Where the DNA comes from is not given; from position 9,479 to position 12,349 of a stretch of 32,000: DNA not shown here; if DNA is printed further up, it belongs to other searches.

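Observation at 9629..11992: In-frame fusion of a complete AraC-type regulator to an acetamidase/formamidase domain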

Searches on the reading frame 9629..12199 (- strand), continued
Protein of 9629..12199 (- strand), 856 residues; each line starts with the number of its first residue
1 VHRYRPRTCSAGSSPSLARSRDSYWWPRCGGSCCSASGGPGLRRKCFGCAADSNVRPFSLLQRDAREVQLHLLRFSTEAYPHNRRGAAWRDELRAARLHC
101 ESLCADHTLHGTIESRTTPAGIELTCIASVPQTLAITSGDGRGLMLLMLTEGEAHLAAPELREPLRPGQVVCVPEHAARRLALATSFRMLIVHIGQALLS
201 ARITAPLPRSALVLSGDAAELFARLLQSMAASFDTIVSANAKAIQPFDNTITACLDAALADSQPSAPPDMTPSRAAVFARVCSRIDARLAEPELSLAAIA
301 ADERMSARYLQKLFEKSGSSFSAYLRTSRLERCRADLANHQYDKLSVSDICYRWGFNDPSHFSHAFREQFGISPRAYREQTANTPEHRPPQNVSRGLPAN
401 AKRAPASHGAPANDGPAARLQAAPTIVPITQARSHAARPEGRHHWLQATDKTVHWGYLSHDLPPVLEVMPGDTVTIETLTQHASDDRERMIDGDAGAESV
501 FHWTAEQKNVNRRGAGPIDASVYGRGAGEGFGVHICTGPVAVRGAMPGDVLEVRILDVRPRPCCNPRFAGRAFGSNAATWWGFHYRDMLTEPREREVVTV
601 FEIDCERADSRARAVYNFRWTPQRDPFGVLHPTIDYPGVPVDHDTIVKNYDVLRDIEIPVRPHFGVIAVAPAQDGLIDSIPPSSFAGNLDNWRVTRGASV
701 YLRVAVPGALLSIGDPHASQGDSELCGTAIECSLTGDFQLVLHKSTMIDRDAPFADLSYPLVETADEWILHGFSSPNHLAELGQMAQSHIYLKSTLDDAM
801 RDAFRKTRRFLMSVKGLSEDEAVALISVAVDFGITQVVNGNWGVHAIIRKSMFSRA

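Call 10: search_protein_families(library=ncbifam, proteins=[window:9629-11992:-], max_evalue=0.001)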
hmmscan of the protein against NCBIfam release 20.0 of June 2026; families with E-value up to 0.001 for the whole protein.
window:9629-11992:- (787 aa): 28 families (the best 25 are shown)
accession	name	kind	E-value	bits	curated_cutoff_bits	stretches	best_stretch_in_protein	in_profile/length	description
NF007243.0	PRK09685.1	equivalog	9.4e-34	117.2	199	1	22-312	16-302/303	transcriptional regulator FeaR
NF052534.1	RzbtTranRegRhrA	equivalog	7.4e-17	61.6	500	1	207-311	207-310/312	rhizobactin biosynthesis transcriptional regulator RhrA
NF045496.1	FormamaseFmdA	equivalog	2.5e-16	59.4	500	2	609-672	213-277/407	formamidase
NF049968.1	QhpR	equivalog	2.8e-16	59.5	250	1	204-309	182-284/284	AraC-like transcriptional regulator QhpR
NF047455.1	TF_Staph_AryK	equivalog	2.1e-13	49.4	850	1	209-318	159-265/759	transcriptional regulator AryK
NF006902.0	PRK09393.1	equivalog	1.5e-11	44.1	425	1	207-314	220-324/327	transcriptional regulator FtrA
NF012144.2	ramA_TF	equivalog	1.1e-10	41.9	180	1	206-311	4-106/108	RamA family antibiotic efflux transcriptional regulator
NF047788.1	TransRegPocR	equivalog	1.3e-10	41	500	1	214-314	196-293/296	transcriptional regulator PocR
NF041686.2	ant_diox_reg_AndR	equivalog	1.4e-10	41.3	350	1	102-306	108-315/321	anthranilate 1,2-dioxygenase regulatory protein AndR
NF010028.0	PRK13503.1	equivalog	1.5e-10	40.9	288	1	224-313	187-274/278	HTH-type transcriptional activator RhaS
NF010026.0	PRK13501.1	equivalog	6.6e-10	38.6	363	1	224-316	192-282/290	HTH-type transcriptional activator RhaR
NF007860.0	PRK10572.1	equivalog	8e-10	38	208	1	158-315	134-288/292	arabinose operon transcriptional regulator AraC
NF007432.1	PRK09978.1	equivalog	2.7e-09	36.6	500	1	206-315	141-246/274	DNA-binding transcriptional regulator GadX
NF052371.1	TransRegGbdRPseu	equivalog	1.2e-08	34.4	480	1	214-315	232-330/365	choline metabolism transcriptional regulator GbdR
NF007584.0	PRK10219.1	equivalog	4.1e-07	30.3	174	1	212-311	10-106/107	superoxide response transcriptional regulator SoxS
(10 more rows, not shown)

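Call 15: find_encoding_contigs(protein=P0002, flank=10000, max_places=2)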
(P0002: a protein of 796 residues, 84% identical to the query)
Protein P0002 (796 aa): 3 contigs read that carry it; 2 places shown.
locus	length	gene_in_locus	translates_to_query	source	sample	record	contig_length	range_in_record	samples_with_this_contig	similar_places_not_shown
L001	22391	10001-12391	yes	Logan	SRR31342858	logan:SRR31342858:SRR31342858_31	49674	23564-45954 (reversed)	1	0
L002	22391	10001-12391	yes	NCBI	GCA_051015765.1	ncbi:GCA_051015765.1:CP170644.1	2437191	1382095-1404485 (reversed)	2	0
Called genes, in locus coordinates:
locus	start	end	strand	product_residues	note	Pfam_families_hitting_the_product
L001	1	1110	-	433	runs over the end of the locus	PF07690:MFS_1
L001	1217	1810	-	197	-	PF00440:TetR_N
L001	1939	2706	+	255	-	PF23441:SDR (weak), PF00106:adh_short, PF08659:KR, PF13561:adh_short_C2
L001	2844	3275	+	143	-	PF12973:Cupin_7 (weak), PF00190:Cupin_1 (weak), PF07883:Cupin_2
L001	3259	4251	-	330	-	PF03401:TctC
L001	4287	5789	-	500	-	PF07364:DUF1485, PF07171:MlrC_C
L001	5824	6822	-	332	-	PF03401:TctC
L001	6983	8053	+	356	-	PF00126:HTH_1, PF03466:LysR_substrate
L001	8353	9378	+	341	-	PF03069:FmdA_AmdA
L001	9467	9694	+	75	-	-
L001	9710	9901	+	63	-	-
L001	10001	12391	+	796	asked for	PF12833:HTH_18, PF00165:HTH_AraC, PF03069:FmdA_AmdA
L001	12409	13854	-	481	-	PF00206:Lyase_1, PF10415:FumaraseC_C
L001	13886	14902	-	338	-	PF12706:Lactamase_B_2 (weak)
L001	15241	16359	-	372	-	PF00478:IMPDH (faint), PF03060:NMO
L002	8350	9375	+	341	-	PF03069:FmdA_AmdA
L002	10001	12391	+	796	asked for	PF12833:HTH_18, PF00165:HTH_AraC, PF03069:FmdA_AmdA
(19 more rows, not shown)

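Call 16: find_encoding_contigs(protein=P0015, flank=10000, max_places=2)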
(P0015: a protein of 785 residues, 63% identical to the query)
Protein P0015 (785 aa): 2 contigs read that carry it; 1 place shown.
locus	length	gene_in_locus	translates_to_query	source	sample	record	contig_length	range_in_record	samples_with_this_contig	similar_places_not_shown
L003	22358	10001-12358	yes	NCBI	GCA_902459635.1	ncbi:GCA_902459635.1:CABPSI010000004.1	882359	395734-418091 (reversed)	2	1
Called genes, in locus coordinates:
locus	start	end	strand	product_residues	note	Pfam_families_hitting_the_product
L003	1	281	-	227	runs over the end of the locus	PF00072:Response_reg, PF00486:Trans_reg_C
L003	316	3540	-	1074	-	PF00873:ACR_tran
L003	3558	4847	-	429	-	PF25917:BSH_RND, PF25919:BSH_CusB, PF25973:BSH_CzcB, PF25893:HH_CzcB, PF25954:Beta-barrel_RND_2, PF25975:CzcB_C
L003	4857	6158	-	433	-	PF02321:OEP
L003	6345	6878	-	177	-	PF11008:DUF2846 (faint)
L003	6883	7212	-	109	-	PF13663:DUF4148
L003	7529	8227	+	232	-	PF00561:Abhydrolase_1 (faint), PF06821:Ser_hydrolase (faint), PF12146:Hydrolase_4 (faint), PF12697:Abhydrolase_6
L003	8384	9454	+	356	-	PF03069:FmdA_AmdA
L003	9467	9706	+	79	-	-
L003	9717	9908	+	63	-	-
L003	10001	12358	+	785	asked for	PF14525:AraC_binding_2 (weak), PF12833:HTH_18, PF00165:HTH_AraC, PF03069:FmdA_AmdA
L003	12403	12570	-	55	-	-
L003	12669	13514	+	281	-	PF00126:HTH_1, PF03466:LysR_substrate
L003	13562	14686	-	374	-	PF00296:Bac_luciferase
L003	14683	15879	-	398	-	PF00158:Sigma54_activat, PF14532:Sigma54_activ_2, PF07728:AAA_5 (weak), PF25601:AAA_lid_14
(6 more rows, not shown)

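Call 17: find_encoding_contigs(protein=P0051, flank=10000, max_places=2)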
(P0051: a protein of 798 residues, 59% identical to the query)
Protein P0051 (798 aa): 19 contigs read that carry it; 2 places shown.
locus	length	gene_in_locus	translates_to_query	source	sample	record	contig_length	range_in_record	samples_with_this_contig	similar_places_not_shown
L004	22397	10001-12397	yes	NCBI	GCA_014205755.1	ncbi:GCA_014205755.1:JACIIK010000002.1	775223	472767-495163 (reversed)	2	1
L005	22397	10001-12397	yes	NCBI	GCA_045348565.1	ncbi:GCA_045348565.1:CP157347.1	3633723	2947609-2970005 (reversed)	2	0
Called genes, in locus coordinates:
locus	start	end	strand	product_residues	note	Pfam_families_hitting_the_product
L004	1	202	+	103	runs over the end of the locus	PF01355:HIPIP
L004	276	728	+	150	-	PF00111:Fer2, PF13085:Fer2_3 (faint), PF01799:Fer2_2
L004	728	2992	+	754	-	PF20256:MoCoBD_2, PF01315:Ald_Xan_dh_C (weak), PF02738:MoCoBD_1, PF20256:MoCoBD_2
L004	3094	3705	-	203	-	-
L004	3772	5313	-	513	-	PF00199:Catalase, PF06628:Catalase-rel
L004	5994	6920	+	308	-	PF00497:SBP_bac_3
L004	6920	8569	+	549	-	PF00528:BPD_transp_1, PF02463:SMC_N (faint), PF00005:ABC_tran, PF13304:AAA_21 (weak)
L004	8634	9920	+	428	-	PF03069:FmdA_AmdA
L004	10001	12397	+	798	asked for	PF14525:AraC_binding_2, PF12833:HTH_18, PF00165:HTH_AraC (weak), PF03069:FmdA_AmdA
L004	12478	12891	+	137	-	PF01042:Ribonuc_L-PSP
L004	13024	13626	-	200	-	PF21332:AmiR_N, PF03861:ANTAR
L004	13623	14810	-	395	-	PF13433:Peripla_BP_5, PF13458:Peripla_BP_6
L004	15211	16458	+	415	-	PF13433:Peripla_BP_5, PF13458:Peripla_BP_6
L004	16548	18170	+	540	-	PF02653:BPD_transp_2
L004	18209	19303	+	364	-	PF02653:BPD_transp_2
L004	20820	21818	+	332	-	PF03069:FmdA_AmdA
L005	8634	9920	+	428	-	PF03069:FmdA_AmdA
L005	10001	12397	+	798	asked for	PF14525:AraC_binding_2, PF12833:HTH_18, PF00165:HTH_AraC (weak), PF03069:FmdA_AmdA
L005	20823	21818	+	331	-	PF03069:FmdA_AmdA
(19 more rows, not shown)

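Call 22: find_encoding_contigs(protein=P0118, flank=10000, max_places=1)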
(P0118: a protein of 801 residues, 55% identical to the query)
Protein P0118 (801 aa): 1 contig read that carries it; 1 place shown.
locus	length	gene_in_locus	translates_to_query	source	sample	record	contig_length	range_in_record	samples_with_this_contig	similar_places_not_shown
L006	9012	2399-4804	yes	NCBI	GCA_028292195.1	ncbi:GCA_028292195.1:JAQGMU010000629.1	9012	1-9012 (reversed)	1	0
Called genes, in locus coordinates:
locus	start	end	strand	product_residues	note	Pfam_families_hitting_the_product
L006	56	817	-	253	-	PF00106:adh_short, PF08659:KR, PF13561:adh_short_C2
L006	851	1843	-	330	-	PF03069:FmdA_AmdA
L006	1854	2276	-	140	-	PF01042:Ribonuc_L-PSP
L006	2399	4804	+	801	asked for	PF14525:AraC_binding_2, PF12833:HTH_18, PF00165:HTH_AraC, PF03069:FmdA_AmdA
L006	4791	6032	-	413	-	PF03069:FmdA_AmdA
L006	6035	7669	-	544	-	PF00528:BPD_transp_1, PF00005:ABC_tran, PF02463:SMC_N (faint), PF13304:AAA_21 (weak)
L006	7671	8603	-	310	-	PF00497:SBP_bac_3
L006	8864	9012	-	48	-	?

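Call 23: find_encoding_contigs(protein=P0113, flank=10000, max_places=1)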
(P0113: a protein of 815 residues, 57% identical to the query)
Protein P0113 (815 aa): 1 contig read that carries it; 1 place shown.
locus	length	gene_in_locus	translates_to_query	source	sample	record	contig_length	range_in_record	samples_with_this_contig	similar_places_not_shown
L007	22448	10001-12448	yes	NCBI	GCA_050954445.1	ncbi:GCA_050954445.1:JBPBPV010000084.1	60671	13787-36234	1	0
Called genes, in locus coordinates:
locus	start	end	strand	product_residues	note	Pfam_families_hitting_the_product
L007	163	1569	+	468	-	PF01384:PHO4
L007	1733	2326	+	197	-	PF06210:DUF1003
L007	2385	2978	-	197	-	PF01590:GAF (weak)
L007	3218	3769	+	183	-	PF13302:Acetyltransf_3, PF00583:Acetyltransf_1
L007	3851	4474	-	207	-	PF02525:Flavodoxin_2, PF03358:FMN_red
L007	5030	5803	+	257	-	PF00106:adh_short, PF01370:Epimerase (weak), PF08659:KR, PF13561:adh_short_C2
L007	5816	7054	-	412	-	PF03069:FmdA_AmdA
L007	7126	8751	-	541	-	PF00528:BPD_transp_1, PF02463:SMC_N (faint), PF00005:ABC_tran, PF13304:AAA_21 (weak)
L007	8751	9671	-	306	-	PF00497:SBP_bac_3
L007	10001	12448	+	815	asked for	PF12833:HTH_18, PF00165:HTH_AraC, PF03069:FmdA_AmdA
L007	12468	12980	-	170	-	PF01814:Hemerythrin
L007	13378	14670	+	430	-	PF01546:Peptidase_M20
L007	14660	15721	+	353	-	PF01636:APH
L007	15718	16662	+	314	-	PF01633:Choline_kinase, PF01636:APH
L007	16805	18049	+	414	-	PF13433:Peripla_BP_5, PF13458:Peripla_BP_6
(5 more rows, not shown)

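Call 34: find_related_loci(query=A1, collection=genome_contigs, flank=6000)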
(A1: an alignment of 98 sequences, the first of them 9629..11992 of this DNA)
Query A1 (787 aa) in genome_contigs; peptide patterns used: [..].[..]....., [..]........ (x = any residue, [..] = any of these).
600 stretches matched a pattern (row limit reached: there are more); 590 encode a relative of the query (tblastn E <= 1e-3); the best 80 are kept; 80 distinct loci.
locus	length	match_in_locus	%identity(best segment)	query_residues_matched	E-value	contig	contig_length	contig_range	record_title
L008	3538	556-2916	91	1-787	0e+0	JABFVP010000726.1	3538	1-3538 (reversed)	MAG: Cupriavidus sp. isolate Bin3.15 NODE_29061_length_3538_cov_2.264851, whole genome shotgun sequence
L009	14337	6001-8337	84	1-785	0e+0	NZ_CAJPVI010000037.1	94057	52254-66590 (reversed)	Cupriavidus numazuensis strain LMG 26411 isolate LMG 26411, whole genome shotgun sequence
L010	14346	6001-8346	74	6-787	0e+0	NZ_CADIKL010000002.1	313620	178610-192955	Paraburkholderia caffeinitolerans strain LMG 28688 isolate LMG 28688, whole genome shotgun sequence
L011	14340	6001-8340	73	6-785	0e+0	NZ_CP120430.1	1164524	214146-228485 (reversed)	Paraburkholderia sp. A1BS-2L chromosome 3, complete sequence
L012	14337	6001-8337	74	6-787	0e+0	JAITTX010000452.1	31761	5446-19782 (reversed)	MAG: Paraburkholderia sp. isolate Sph363_bin29 k119_251852, whole genome shotgun sequence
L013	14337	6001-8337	63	6-784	0e+0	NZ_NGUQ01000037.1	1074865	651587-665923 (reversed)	Pandoraea sp. PE-S2T-3 contig00037, whole genome shotgun sequence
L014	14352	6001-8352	63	6-784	0e+0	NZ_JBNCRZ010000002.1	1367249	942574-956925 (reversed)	Pandoraea pneumonica strain WP32 NODE_2_length_1367249_cov_138.108481, whole genome shotgun sequence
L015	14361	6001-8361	62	6-784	0e+0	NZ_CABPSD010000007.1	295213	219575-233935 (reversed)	Pandoraea morbifera strain LMG 31116, whole genome shotgun sequence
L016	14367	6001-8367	62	6-785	0e+0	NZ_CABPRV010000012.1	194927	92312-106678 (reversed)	Pandoraea capi strain LMG 20602, whole genome shotgun sequence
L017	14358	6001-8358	63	6-784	0e+0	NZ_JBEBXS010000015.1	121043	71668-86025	MAG: Pandoraea pnomenusa isolate T2.bin.69 NODE_337_length_121043_cov_15.298873, whole genome shotgun sequence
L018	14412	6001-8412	60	6-784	0e+0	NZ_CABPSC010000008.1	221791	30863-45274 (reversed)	Pandoraea nosoerga strain LMG 31109, whole genome shotgun sequence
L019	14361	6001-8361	59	1-785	0e+0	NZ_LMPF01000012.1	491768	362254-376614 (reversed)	Burkholderia sp. Leaf177 contig_2, whole genome shotgun sequence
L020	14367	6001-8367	60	1-785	0e+0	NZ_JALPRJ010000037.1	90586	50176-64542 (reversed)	Caballeronia sp. SEWSISQ10-4 2 NODE_37_length_90586_cov_81.350517, whole genome shotgun sequence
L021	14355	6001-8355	60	5-785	0e+0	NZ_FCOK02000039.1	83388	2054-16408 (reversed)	Caballeronia udeis isolate LMG 27134, whole genome shotgun sequence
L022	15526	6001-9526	58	1-785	0e+0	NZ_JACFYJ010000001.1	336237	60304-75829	Paraburkholderia bengalensis strain IR64_4_BI NODE_1_length_336237_cov_87.101812, whole genome shotgun sequence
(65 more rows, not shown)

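Call 40: search_protein_representatives(protein=window:9629-11992:-)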
Query: 787 residues. Proteins with E-value up to 0.001 (for the whole library): 36325; up to 1e-10: 7351; up to 1e-30: 312. The best 150 are listed.
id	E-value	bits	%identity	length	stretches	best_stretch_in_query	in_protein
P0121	1.8e-254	863.3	53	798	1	5-785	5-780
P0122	4.8e-246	835.4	51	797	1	6-786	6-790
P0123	2.9e-230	783.2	49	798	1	4-785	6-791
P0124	4.6e-216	736.2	47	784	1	5-784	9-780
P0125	9.1e-205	698.9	49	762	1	3-785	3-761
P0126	3.4e-196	670.5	64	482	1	343-786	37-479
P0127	2.3e-163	562.0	53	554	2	539-786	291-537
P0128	3.5e-163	561.3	64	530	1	398-785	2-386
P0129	3.4e-143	495.2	65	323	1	464-785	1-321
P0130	4.8e-140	484.9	56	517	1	372-785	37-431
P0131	4.3e-139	481.7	71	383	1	384-668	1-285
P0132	6.5e-136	471.2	45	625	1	36-627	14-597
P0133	3.4e-126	439.1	61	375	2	361-568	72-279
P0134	5.3e-122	425.2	59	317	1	373-685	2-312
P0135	1.1e-111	391.1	60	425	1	343-615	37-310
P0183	7.4e-58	213.1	38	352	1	2-338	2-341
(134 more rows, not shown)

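Call 48: predict_structure(alignment_id=A1)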
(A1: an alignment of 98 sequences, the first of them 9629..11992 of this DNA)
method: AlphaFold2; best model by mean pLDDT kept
length: 787 residues; sequences in the alignment: 98
mean_pLDDT: 71.4   pTM: 0.48
mean pLDDT of the five models: 71.4, 68.8, 68.5, 68.1, 67.0
residues with pLDDT >= 90: 156; 70-90: 326; 50-70: 143; < 50: 162
segments of 3 or more residues with pLDDT < 50: 315-370, 435-463, 511-520, 554-571, 610-617, 649-658, 705-725, 768-772
pLDDT, mean of each block of 10 residues (from residue 1): 76 87 90 79 88 91 83 84 85 81 82 92 90 82 87 91 67 71 90 65 75 83 90 91 89 89 82 76 83 87 86 49 29 27 28 29 36 87 77 91 94 71 81 50 37 33 68 94 91 90 78 39 59 83 80 50 40 64 75 80 64 49 76 88 73 47 89 91 68 67 49 38 49 67 72 66 57 63 65
secondary structure, 60 per line:
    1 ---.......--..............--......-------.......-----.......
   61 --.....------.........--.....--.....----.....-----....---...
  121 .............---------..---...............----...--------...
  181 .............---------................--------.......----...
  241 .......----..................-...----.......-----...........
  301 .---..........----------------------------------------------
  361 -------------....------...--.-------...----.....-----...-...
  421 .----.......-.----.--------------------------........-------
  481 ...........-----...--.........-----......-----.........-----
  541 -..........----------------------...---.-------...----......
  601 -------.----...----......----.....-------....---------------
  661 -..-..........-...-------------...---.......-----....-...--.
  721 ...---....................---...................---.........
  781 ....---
elements in order (helices of 4 or more, strands of 3 or more residues): E4-7 H13-26 E29-34 E42-48 E54-60 E63-67 E74-82 E85-89 E92-96 E101-105 E111-114 E118-126 H127-133 H148-162 H178-193 H203-218 H227-233 H238-247 H252-269 H278-284 H290-301 H305-314 E374-377 E384-386 E397-399 E404-408 H418-421 H426-432 E466-473 E481-491 E502-510 H516-521 E527-535 E542-551 E588-590 E595-600 E620-625 E630-634 E642-645 E665-674 E692-694 E698-704 H710-713 H720-723 H727-746 H750-760 E761-768 E772-780 H781-784
